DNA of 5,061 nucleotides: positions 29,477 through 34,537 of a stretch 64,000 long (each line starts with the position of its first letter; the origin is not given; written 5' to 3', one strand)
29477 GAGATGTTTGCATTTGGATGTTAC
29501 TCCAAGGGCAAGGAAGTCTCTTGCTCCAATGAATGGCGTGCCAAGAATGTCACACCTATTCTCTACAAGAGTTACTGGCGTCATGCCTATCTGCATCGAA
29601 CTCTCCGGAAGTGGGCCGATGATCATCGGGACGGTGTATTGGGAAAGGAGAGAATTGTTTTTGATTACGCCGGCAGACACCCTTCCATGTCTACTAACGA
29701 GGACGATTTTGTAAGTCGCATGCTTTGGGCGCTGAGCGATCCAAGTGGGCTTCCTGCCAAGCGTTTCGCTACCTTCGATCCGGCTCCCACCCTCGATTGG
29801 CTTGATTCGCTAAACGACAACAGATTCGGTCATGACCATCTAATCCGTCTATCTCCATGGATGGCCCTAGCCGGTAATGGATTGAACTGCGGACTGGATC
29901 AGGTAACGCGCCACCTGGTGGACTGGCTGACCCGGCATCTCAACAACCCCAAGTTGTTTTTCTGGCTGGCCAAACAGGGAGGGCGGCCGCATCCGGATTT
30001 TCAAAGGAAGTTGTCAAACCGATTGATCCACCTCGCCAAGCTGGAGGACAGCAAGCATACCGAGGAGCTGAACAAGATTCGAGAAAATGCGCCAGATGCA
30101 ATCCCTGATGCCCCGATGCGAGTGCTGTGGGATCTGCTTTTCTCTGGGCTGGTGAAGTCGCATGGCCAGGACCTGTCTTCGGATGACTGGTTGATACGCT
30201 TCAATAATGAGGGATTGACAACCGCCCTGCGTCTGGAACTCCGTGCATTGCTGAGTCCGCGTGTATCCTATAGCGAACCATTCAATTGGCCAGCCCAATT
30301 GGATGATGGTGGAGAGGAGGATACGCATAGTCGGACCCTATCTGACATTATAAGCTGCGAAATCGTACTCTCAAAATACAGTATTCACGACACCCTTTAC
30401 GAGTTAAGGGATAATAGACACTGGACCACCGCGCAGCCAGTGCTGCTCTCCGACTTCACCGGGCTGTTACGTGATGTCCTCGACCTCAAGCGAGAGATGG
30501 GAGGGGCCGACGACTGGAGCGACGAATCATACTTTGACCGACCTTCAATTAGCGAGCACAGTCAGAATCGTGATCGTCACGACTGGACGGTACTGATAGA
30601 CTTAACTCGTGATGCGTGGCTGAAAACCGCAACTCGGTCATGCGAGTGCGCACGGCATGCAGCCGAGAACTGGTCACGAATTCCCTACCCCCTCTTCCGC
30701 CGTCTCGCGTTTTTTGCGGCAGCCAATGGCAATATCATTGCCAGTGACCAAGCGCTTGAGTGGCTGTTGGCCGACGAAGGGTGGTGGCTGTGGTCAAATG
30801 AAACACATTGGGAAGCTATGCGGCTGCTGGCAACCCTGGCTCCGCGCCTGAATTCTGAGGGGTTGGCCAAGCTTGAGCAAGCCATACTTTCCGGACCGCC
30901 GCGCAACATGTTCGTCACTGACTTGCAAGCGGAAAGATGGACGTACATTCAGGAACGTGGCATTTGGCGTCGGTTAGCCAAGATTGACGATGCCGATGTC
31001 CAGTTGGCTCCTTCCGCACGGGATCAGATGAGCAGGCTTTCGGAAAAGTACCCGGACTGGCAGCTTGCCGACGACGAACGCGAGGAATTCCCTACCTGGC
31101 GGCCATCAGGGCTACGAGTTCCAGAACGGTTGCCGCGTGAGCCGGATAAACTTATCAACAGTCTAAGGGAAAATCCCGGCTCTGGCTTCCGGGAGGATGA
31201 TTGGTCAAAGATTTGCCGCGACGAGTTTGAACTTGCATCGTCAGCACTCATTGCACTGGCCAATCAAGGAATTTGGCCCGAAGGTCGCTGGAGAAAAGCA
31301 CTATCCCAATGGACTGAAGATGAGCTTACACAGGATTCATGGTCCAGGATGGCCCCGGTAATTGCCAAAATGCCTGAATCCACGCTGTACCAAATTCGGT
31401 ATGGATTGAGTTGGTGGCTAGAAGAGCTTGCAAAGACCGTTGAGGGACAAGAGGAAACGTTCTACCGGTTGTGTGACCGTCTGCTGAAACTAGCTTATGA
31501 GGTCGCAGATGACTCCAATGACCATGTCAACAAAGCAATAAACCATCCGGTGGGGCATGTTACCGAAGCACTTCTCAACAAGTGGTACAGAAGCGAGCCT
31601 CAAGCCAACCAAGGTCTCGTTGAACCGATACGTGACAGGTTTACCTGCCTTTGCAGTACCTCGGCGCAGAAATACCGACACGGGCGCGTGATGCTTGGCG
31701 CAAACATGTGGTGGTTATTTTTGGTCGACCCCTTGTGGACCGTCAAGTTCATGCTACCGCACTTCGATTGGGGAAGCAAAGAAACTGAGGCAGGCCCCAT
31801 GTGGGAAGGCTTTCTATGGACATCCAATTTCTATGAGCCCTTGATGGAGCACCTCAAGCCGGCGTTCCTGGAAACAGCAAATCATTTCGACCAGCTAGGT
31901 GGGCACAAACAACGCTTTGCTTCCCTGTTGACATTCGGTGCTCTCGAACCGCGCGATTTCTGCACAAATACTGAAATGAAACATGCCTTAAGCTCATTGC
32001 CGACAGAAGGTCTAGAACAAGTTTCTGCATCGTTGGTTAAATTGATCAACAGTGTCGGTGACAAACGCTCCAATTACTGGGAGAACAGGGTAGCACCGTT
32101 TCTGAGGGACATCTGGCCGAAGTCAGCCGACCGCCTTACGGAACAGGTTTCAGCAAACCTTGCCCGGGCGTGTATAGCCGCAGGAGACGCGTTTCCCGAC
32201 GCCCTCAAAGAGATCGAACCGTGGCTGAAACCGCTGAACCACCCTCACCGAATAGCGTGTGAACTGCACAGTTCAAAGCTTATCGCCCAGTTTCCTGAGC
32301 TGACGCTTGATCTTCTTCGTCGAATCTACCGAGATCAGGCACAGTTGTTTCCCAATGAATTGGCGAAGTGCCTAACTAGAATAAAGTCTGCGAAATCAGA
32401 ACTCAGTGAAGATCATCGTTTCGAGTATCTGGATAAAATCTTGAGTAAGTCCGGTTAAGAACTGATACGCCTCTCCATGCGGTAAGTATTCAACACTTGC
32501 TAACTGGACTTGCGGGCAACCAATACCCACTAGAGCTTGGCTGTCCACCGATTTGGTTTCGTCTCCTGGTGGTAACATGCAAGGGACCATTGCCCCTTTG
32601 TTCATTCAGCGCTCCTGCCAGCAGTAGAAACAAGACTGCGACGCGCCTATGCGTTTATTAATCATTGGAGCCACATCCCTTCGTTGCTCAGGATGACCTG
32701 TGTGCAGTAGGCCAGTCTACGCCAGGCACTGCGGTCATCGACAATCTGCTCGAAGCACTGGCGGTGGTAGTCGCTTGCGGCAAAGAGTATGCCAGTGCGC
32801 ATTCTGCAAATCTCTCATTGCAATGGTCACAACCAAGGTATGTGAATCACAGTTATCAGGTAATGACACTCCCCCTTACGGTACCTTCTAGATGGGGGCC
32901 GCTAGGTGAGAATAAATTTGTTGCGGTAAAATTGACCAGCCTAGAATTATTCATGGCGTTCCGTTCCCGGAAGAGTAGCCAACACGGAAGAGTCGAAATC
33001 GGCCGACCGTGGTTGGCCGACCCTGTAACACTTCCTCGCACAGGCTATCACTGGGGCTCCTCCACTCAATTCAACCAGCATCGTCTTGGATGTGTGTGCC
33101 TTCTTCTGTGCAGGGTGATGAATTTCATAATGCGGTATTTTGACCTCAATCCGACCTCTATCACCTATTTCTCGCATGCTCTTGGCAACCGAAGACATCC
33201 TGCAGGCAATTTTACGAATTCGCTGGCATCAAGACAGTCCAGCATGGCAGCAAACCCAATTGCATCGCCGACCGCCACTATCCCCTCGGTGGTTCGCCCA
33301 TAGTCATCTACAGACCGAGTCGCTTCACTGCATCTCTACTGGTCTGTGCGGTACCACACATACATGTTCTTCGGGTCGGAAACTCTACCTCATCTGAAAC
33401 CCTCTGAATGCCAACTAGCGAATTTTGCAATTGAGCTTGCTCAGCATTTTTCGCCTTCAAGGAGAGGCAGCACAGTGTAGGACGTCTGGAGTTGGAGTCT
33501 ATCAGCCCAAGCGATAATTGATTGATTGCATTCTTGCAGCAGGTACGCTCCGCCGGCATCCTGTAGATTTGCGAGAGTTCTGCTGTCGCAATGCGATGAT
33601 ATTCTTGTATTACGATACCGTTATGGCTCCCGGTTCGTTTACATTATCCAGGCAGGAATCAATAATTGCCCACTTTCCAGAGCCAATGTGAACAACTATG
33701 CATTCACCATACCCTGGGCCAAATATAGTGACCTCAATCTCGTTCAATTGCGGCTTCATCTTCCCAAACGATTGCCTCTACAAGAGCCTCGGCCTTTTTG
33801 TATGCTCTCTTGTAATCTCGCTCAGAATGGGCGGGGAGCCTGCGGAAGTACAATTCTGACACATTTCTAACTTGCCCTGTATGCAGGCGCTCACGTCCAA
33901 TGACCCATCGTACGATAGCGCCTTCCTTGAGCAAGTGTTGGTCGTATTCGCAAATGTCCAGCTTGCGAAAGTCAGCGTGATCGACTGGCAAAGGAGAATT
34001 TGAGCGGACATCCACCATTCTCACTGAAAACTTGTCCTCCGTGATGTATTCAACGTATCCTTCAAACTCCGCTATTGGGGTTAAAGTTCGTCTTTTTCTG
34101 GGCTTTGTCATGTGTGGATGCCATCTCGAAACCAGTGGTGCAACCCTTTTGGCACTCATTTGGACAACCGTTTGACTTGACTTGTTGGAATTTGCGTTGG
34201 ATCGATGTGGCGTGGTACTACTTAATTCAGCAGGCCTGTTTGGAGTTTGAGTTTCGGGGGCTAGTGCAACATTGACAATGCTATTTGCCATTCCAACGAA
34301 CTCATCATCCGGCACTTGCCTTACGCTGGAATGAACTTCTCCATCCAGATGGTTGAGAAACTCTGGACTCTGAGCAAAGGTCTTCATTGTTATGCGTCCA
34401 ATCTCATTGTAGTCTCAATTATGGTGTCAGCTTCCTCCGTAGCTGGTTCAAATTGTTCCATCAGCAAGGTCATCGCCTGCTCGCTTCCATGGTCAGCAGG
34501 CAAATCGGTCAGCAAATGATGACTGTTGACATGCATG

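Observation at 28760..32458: Stand-alone 1232-aa SIR2-domain protein with a roughly 900-aa unassigned C-terminus: candidate NAD+-depleting anti-phage effector (DSR-like)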

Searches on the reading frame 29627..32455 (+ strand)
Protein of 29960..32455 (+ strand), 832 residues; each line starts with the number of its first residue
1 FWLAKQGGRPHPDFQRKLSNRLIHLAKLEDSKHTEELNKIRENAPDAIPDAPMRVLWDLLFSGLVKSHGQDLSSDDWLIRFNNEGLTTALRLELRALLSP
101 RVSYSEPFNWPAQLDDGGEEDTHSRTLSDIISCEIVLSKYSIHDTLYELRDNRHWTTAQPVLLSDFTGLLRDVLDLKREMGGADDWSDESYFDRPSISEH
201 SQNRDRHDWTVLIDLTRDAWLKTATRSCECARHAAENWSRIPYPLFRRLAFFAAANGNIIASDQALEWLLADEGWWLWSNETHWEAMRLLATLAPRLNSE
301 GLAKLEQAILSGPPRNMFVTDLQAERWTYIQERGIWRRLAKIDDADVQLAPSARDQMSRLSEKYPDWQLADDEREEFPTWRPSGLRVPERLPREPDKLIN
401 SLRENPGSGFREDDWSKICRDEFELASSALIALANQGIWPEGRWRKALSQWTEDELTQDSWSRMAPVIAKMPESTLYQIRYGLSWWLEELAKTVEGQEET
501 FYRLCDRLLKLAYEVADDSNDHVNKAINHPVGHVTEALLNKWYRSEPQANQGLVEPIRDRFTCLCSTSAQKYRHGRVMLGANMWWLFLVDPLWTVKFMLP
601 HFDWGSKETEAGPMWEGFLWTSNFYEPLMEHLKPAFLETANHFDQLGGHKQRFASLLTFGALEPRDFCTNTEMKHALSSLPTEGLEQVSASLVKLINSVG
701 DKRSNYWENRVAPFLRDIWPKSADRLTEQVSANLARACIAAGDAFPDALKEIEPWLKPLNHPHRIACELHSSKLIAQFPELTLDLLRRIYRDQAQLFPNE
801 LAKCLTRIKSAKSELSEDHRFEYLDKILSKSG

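Call 51: predict_structure(alignment_id=A2)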
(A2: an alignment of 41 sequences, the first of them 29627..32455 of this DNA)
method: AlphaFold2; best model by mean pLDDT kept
length: 943 residues; sequences in the alignment: 41
mean_pLDDT: 79.2   pTM: 0.48
mean pLDDT of the five models: 79.2, 78.8, 77.6, 76.0, 75.9
residues with pLDDT >= 90: 299; 70-90: 435; 50-70: 113; < 50: 96
segments of 3 or more residues with pLDDT < 50: 1-26, 60-88, 225-235, 311-316, 486-500, 520-523, 905-907
pLDDT, mean of each block of 10 residues (from residue 1): 37 43 46 64 73 64 38 41 41 71 82 67 72 85 84 82 82 75 75 89 91 71 48 51 76 73 87 94 87 66 59 57 88 92 94 88 86 93 87 82 87 93 80 77 88 84 90 82 47 33 77 70 67 89 91 86 80 90 91 91 84 93 71 86 94 84 89 92 92 92 94 85 92 80 92 89 90 76 91 92 86 89 91 82 92 93 90 82 88 93 62 89 91 87 64
secondary structure, 60 per line:
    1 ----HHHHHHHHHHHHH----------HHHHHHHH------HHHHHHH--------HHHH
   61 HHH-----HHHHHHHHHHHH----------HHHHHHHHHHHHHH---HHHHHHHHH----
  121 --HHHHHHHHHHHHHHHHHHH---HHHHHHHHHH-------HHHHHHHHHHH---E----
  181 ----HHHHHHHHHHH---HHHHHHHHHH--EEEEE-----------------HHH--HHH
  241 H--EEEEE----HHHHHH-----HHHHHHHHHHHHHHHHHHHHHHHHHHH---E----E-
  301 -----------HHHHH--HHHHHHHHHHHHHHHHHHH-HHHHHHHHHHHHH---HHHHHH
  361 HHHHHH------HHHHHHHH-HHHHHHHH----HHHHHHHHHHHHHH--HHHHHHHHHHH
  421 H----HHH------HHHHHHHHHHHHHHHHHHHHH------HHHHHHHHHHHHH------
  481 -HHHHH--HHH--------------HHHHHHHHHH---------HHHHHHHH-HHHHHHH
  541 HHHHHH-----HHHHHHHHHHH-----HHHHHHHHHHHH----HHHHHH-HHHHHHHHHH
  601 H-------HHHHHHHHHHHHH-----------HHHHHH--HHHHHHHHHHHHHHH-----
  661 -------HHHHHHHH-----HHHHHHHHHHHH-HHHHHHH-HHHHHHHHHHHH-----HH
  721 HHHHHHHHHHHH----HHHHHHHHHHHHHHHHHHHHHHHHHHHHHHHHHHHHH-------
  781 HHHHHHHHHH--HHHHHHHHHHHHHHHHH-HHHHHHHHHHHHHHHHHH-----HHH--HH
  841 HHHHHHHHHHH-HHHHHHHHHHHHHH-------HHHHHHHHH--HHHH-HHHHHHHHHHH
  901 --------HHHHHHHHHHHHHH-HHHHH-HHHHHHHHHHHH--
elements in order (helices of 4 or more, strands of 3 or more residues): H5-17 H28-35 H42-48 H57-63 H69-80 H91-104 H108-116 H123-141 H145-154 H162-172 H185-195 H199-208 E211-215 H238-241 E244-248 H253-258 H264-290 H312-316 H319-337 H339-351 H355-366 H373-380 H382-389 H394-407 H410-421 H435-455 H462-474 H482-486 H506-515 H525-532 H534-546 H552-562 H568-579 H584-589 H591-601 H609-621 H633-638 H641-655 H668-675 H681-692 H694-700 H702-713 H719-732 H737-773 H781-790 H793-809 H811-828 H839-851 H853-866 H874-882 H885-888 H890-900 H909-922 H924-928 H930-941

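Call 55: fold_search(model_id=the predicted structure, library=pdb)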
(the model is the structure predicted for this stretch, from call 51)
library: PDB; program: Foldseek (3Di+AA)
matches with E <= 10: 946; with E <= 0.001: 17
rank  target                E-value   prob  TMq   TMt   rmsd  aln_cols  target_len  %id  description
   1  4c0p_D                1.4e-04  1.00  0.24  0.26  21.6      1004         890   12  Unliganded Transportin 3 (released 2014-01-22)
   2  3w3v                  2.1e-04  1.00  0.18  0.17  25.4      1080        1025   10  Crystal structure of Kap121p mutant D353K/E396K/D438K (released 2013-04-10)
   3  5hdt_B                2.8e-04  1.00  0.19  0.17  36.6      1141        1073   11  Human cohesin regulator Pds5B bound to a Wapl peptide (released 2016-03-09)
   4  4c0q_A                3.1e-04  1.00  0.26  0.28  19.5       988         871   12  Transportin 3 in complex with Ran(Q69L)GTP (released 2014-01-22)
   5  6xte_A                3.8e-04  0.99  0.15  0.14  26.5      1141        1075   12  Human karyopherin RanBP5 (isoform-1) (released 2020-04-22)
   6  6ef4                  4.4e-04  1.00  0.25  0.36  15.2       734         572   13  Crystal structure of mouse PP2A Aalpha P179R mutant (released 2019-06-26)
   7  7q3l_A                4.7e-04  1.00  0.20  0.22  21.1      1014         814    9  Human 17S U2 snRNP 5' domain (released 2022-03-30)
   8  7q2y_D                4.7e-04  0.99  0.17  0.16  34.1      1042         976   12  Cryo-EM structure of clamped S.cerevisiae condensin-DNA complex (form II) (released 2022-03-23)
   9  9ce3_A                4.9e-04  1.00  0.21  0.16  42.7      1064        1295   11  Structure of the TSC:WIPI3 lysosomal recruitment complex (released 2024-12-04)
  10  7og1_BBB              5.9e-04  1.00  0.23  0.34  21.6       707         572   11  AP2 clathrin adaptor core in complex with cargo peptide and FCHO2 (released 2022-06-01)
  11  7unk_A                6.5e-04  0.99  0.18  0.16  35.3      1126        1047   11  Structure of Importin-4 bound to the H3-H4-ASF1 histone-histone chaperone complex (released 2022-09-21)
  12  8sgh_A                7.3e-04  1.00  0.23  0.25  28.5      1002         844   12  Cryo-EM structure of Karyopherin-beta2 bound to HNRNPH2 PY-NLS (released 2023-06-14)
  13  5h2v_A                7.8e-04  1.00  0.21  0.20  22.4      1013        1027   10  Crystal structure of the karyopherin Kap121p bound to the SUMO protease Ulp1p (released 2016-12-14)
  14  9mf5_A                8.4e-04  1.00  0.28  0.40  15.1       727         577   13  CryoEM structure of the Protein Phosphatase 2A (Abeta-B56gamma-Calpha) holoenzyme complex (released 2025-07-09)
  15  5z56_1                8.4e-04  1.00  0.29  0.27  29.7      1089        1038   10  cryo-EM structure of a human activated spliceosome (mature Bact) at 5.1 angstrom. (released 2018-09-19)
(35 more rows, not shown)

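Call 83: search_protein_representatives(protein=window:29960-32455:+)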
Query: 832 residues. Proteins with E-value up to 0.001 (for the whole library): 2737; up to 1e-10: 1787; up to 1e-30: 768. The best 150 are listed.
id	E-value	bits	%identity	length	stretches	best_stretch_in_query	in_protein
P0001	0.0e+00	1945.8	100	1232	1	1-832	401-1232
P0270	2.2e-217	740.7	47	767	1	74-826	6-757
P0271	2.0e-216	737.5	43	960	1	1-832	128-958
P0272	1.4e-203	695.0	45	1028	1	1-828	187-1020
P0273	2.0e-200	684.6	44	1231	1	23-831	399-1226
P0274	3.8e-200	683.7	42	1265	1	1-824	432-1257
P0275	1.5e-192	658.6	46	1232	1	42-832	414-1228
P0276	1.6e-192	658.4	48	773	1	76-824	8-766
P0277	1.9e-189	648.3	42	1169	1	1-828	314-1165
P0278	1.8e-185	635.1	44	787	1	53-824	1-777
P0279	1.4e-182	625.6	45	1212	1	40-824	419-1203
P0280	3.4e-182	624.3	42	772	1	76-827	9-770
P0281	3.8e-182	624.1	38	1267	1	2-808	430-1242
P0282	2.7e-177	608.1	39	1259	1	2-824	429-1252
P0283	6.0e-177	606.9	39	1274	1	1-824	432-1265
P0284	1.6e-176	605.5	42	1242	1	2-824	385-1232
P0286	3.2e-175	601.2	38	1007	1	1-827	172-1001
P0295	4.7e-169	580.8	39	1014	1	49-828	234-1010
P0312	1.4e-161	556.1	38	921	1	51-830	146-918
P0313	3.5e-161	554.8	37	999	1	1-824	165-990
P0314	4.4e-161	554.4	37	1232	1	49-828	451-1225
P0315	5.2e-161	554.2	40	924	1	52-828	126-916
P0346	5.4e-150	517.8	38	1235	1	46-830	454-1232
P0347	1.0e-148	513.5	37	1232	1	41-832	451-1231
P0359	5.3e-143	494.6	36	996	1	48-819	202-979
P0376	2.4e-139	482.5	35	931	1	49-799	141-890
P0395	2.4e-134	466.0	36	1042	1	3-827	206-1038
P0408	3.8e-132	458.7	34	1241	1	63-820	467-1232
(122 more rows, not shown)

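Call 84: search_protein_families(library=pfam, proteins=[P0271, P0272, P0286, P0313, P0295, P0312, P0315, P0359, P0376, P0395], max_evalue=0.01)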
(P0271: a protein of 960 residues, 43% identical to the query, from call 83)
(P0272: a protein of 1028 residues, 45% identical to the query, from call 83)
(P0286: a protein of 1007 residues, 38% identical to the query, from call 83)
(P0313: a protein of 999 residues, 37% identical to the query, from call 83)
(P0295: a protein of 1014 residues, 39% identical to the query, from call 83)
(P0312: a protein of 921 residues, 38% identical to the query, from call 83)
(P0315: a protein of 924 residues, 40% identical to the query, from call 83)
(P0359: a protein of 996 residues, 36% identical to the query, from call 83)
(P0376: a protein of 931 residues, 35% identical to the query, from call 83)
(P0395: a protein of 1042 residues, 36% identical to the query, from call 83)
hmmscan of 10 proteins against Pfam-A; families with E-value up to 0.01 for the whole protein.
P0271 (960 aa): 1 family
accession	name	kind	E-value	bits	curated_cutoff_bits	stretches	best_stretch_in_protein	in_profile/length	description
PF20849.2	TelK_muzzle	-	0.0078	16.7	27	0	473-495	62-84/118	Protelomerase, muzzle domain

P0272 (1028 aa): 0 families

P0286 (1007 aa): 0 families

P0313 (999 aa): 0 families

P0295 (1014 aa): 0 families

P0312 (921 aa): 0 families

P0315 (924 aa): 0 families

P0359 (996 aa): 0 families

P0376 (931 aa): 0 families

P0395 (1042 aa): 1 family
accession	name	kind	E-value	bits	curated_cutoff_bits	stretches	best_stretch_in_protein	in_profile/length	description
PF05485.17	THAP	-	0.00091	20.4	23.9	0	583-624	18-59/87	THAP domain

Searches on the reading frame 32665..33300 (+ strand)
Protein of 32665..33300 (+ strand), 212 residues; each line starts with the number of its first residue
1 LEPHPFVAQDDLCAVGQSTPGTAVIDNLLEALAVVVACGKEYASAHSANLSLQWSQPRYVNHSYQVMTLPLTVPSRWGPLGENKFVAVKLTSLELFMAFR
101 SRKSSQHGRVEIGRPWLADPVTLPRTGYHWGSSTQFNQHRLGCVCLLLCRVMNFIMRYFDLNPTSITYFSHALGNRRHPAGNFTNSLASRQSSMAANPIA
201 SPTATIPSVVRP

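Call 20: search_protein_families(library=pfam, proteins=[window:32665-33300:+], max_evalue=0.001)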
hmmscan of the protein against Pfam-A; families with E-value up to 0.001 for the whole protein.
window:32665-33300:+ (212 aa): 0 families

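Call 22: search_protein_families(library=padloc, proteins=[window:32665-33300:+], max_evalue=0.01)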
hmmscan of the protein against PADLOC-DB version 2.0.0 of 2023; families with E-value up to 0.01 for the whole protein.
window:32665-33300:+ (212 aa): 0 families

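Call 23: search_protein_families(library=ncbifam, proteins=[window:32665-33300:+], max_evalue=0.01)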
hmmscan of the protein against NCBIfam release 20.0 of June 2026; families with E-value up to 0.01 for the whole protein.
window:32665-33300:+ (212 aa): 0 families

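Call 41: search_protein_families(library=phrogs, proteins=[window:32665-33300:+], max_evalue=0.01)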
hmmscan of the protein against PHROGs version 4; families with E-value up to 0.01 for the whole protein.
window:32665-33300:+ (212 aa): 0 families

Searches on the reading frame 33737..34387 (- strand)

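Call 20: search_protein_families(library=pfam, proteins=[window:33737-34387:-], max_evalue=0.001)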
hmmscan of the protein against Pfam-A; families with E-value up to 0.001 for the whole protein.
window:33737-34387:- (217 aa): 0 families

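Call 22: search_protein_families(library=padloc, proteins=[window:33737-34387:-], max_evalue=0.01)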
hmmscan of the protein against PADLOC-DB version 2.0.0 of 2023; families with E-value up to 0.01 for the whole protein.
window:33737-34387:- (217 aa): 0 families

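Call 23: search_protein_families(library=ncbifam, proteins=[window:33737-34387:-], max_evalue=0.01)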
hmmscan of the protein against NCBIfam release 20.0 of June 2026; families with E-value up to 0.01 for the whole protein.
window:33737-34387:- (217 aa): 0 families

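Call 41: search_protein_families(library=phrogs, proteins=[window:33737-34387:-], max_evalue=0.01)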
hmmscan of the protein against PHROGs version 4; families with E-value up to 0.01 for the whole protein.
window:33737-34387:- (217 aa): 1 family
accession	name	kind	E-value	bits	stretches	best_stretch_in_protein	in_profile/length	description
phrog_29493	-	unknown function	0.00043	21.2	1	118-184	123-187/190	-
